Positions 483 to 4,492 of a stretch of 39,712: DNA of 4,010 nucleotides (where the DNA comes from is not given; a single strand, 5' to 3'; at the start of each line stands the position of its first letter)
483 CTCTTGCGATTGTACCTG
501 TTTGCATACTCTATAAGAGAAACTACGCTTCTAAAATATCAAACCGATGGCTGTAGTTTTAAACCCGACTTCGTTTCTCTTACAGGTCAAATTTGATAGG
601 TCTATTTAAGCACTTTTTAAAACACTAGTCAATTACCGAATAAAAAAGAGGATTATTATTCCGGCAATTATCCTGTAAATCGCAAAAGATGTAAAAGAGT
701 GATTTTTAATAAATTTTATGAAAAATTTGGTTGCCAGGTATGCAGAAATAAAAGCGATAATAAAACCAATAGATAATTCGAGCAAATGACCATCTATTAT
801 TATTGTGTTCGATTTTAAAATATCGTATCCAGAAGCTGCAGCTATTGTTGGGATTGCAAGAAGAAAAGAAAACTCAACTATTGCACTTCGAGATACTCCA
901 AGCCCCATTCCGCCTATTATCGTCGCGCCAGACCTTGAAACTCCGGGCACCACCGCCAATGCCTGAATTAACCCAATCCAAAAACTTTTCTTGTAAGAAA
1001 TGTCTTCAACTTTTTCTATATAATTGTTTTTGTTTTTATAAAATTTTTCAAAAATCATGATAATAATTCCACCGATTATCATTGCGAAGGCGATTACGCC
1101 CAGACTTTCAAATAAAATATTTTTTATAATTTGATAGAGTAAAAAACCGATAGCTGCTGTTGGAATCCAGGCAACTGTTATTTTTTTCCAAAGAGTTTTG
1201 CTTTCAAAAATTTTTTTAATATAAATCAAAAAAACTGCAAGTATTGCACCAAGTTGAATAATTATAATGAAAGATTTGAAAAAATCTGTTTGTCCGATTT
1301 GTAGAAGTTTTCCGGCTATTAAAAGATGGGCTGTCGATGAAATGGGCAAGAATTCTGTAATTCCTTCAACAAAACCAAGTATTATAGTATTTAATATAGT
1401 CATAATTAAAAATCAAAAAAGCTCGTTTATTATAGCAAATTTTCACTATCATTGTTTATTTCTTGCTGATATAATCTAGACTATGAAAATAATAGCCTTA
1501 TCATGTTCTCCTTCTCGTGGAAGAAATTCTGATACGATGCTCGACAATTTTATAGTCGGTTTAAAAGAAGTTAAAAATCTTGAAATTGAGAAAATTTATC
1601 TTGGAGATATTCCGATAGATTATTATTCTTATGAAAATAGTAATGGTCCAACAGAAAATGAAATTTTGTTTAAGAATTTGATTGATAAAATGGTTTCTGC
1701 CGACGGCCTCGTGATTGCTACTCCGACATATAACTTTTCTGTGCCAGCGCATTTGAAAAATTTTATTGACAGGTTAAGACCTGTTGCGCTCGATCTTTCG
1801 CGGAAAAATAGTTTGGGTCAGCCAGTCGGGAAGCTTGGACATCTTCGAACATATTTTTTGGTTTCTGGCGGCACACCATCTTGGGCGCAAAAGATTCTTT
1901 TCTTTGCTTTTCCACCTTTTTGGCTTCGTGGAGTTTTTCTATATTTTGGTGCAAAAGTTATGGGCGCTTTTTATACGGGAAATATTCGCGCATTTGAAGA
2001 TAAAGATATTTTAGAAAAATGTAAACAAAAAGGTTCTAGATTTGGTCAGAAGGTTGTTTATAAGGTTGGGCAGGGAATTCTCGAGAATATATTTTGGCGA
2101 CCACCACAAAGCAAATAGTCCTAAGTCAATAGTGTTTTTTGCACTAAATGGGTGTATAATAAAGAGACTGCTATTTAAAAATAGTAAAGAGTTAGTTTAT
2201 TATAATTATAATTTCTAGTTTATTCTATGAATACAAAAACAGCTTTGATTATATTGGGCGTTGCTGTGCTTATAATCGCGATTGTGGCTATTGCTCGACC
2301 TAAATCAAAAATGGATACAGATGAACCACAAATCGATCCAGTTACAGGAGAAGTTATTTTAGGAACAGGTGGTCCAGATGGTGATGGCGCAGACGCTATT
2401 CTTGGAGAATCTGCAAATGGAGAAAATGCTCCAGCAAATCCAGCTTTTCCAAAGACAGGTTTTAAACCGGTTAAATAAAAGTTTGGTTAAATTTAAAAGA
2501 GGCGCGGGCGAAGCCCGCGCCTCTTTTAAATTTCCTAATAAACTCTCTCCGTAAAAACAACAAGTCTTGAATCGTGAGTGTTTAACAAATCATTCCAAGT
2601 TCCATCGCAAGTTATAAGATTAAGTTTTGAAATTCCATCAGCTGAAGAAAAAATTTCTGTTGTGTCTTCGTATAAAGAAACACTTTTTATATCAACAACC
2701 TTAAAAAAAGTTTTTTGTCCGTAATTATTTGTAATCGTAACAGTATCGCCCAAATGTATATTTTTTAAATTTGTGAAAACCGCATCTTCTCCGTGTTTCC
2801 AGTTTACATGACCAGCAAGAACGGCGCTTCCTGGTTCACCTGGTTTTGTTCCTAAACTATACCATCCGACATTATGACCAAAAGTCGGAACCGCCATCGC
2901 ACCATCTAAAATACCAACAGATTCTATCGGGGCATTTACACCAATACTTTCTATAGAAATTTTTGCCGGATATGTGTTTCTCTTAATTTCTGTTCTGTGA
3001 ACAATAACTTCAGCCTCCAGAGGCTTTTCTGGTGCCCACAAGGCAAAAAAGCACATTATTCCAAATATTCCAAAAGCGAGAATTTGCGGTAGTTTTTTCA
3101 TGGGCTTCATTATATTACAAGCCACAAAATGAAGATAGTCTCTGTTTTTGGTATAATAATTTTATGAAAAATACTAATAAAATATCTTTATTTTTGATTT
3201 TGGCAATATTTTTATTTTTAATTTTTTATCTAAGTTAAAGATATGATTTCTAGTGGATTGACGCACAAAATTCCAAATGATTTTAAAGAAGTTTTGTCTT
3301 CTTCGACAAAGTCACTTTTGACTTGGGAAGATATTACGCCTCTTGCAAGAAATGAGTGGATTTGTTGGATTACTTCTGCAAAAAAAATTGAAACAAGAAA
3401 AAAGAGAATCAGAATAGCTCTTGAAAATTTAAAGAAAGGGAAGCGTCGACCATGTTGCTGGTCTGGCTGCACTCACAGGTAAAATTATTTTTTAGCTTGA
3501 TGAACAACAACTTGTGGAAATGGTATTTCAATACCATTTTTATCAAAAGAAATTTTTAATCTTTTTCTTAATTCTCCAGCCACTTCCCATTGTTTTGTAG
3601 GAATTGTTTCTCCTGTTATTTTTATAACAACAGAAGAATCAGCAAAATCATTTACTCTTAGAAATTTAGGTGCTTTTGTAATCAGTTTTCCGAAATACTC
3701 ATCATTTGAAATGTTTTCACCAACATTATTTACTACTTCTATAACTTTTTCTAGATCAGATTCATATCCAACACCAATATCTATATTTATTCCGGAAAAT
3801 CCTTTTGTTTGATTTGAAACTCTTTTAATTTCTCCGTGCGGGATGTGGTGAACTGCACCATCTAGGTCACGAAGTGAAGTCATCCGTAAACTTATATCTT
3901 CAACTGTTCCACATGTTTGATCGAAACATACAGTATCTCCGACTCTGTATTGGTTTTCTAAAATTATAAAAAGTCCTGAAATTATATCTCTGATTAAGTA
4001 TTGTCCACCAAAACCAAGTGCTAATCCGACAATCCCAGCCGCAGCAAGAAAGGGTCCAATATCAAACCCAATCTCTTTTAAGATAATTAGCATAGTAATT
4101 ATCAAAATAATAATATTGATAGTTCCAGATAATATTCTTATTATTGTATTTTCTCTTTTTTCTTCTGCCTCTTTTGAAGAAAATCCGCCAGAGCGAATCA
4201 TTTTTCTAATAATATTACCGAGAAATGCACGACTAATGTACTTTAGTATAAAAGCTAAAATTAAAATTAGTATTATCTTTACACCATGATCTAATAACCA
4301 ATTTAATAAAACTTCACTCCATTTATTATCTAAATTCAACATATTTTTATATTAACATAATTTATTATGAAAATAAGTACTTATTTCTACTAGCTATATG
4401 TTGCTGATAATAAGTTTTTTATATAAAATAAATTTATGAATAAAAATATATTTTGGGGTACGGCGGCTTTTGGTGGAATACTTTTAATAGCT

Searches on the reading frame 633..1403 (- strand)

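Call 8: search_protein_families(library=pfam, proteins=[window:633-1403:-], max_evalue=0.01)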
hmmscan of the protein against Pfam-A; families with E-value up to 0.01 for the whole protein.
window:633-1403:- (256 aa): 1 family
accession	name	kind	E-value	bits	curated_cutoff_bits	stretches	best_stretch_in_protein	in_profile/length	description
PF02673.24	BacA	-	1.2e-72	245.2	33.4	1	7-250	2-257/257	Bacitracin resistance protein BacA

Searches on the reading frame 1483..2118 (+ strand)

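Call 8: search_protein_families(library=pfam, proteins=[window:1483-2118:+], max_evalue=0.01)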
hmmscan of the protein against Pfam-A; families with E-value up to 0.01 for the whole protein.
window:1483-2118:+ (211 aa): 2 families
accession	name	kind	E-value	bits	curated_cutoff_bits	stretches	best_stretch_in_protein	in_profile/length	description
PF03358.20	FMN_red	-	4.9e-21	75.3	24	1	1-105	1-99/152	NADPH-dependent FMN reductase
PF02525.22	Flavodoxin_2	-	3.6e-17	63.2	27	1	1-182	1-192/198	Flavodoxin-like fold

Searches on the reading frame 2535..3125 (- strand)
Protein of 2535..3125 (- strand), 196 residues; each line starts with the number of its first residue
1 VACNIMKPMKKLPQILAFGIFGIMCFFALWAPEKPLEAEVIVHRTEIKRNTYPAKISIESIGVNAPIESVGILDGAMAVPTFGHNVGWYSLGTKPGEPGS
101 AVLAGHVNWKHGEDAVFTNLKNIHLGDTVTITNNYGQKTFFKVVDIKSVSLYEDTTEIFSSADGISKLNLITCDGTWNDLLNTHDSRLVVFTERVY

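Call 8: search_protein_families(library=pfam, proteins=[window:2535-3125:-], max_evalue=0.01)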
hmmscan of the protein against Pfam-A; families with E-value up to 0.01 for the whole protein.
window:2535-3125:- (196 aa): 1 family
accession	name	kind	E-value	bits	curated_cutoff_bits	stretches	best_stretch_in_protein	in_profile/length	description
PF04203.18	Sortase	-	1.7e-20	73.4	26.6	1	56-195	1-125/125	Sortase domain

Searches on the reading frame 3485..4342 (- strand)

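Call 7: search_protein_families(library=pfam, proteins=[window:3485-4342:-], max_evalue=0.01)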
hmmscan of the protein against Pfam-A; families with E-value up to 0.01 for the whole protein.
window:3485-4342:- (285 aa): 4 families
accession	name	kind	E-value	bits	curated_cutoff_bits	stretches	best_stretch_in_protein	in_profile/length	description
PF00924.24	MS_channel_2nd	-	1.9e-16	60.4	20.2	1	116-179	2-67/68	Mechanosensitive ion channel, beta-domain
PF21088.3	MS_channel_1st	-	1.1e-08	35.3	23.1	1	75-114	3-42/42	Mechanosensitive ion channel, transmembrane helices 2/3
PF21082.3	MS_channel_3rd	-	1.5e-08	35.3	21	1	185-273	1-88/88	Mechanosensitive ion channel MscS, C-terminal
PF14093.11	DUF4271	-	0.003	17.9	29.7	1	23-125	5-112/206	Domain of unknown function (DUF4271)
